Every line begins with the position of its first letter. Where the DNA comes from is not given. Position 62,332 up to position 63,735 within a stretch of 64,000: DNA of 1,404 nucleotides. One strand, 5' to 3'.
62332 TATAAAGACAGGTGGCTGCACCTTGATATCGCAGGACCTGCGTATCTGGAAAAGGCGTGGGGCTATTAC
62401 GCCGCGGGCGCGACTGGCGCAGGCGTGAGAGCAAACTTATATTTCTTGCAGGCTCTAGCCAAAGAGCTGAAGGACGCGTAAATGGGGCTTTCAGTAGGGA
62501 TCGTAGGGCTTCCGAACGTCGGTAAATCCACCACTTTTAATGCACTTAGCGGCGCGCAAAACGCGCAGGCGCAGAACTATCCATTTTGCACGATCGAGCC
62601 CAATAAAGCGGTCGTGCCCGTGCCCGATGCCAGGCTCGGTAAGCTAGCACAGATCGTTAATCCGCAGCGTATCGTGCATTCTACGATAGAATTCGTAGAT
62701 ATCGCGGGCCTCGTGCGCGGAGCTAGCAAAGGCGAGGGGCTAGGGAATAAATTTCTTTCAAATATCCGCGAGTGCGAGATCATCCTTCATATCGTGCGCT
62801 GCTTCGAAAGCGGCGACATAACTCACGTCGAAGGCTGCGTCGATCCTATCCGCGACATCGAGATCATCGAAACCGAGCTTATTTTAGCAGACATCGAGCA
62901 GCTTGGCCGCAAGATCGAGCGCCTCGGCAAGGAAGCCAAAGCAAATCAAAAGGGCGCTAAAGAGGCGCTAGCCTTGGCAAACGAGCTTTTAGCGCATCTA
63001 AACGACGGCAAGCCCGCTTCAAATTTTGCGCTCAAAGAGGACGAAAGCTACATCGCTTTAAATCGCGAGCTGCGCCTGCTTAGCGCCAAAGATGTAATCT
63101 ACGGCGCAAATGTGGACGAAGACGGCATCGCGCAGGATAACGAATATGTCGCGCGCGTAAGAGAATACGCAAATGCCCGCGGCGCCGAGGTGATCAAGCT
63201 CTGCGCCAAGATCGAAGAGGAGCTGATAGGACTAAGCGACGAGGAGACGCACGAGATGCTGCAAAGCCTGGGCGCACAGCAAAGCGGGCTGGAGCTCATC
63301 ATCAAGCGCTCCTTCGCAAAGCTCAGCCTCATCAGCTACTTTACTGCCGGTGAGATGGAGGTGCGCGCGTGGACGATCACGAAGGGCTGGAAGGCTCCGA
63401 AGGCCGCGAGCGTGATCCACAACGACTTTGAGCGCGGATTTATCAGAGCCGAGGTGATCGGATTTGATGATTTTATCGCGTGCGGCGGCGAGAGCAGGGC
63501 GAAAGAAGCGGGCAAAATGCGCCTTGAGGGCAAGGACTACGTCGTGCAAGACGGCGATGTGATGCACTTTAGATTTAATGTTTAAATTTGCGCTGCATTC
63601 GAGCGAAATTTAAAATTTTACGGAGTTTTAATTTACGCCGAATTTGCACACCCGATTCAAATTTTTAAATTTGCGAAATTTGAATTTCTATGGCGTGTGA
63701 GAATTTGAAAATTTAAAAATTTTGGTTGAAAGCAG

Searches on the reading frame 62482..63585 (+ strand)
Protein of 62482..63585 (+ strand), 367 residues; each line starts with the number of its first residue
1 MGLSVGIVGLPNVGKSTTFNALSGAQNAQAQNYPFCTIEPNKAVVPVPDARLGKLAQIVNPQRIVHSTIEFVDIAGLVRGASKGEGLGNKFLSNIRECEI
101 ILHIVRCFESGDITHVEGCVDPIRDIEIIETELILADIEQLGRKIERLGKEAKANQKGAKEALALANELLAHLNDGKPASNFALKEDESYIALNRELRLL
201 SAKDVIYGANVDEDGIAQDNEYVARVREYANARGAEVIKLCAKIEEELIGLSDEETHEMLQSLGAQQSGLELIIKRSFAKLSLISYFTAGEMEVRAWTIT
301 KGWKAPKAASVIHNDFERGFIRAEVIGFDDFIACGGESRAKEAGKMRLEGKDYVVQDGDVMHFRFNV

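Call 43: search_protein_families(library=pfam, proteins=[window:62482-63585:+], max_evalue=0.00001)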
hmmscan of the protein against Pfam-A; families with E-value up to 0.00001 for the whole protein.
window:62482-63585:+ (367 aa): 3 families
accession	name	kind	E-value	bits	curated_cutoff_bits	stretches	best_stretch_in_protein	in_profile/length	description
PF06071.19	YchF-GTPase_C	-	2.5e-40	136.9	27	1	283-366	1-84/84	Protein of unknown function (DUF933)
PF01926.29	MMR_HSR1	-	7.8e-22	78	21.9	1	5-115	2-91/113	50S ribosome-binding GTPase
PF02421.24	FeoB_N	-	1.3e-06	28.4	27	1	5-45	3-42/156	Ferrous iron transport protein B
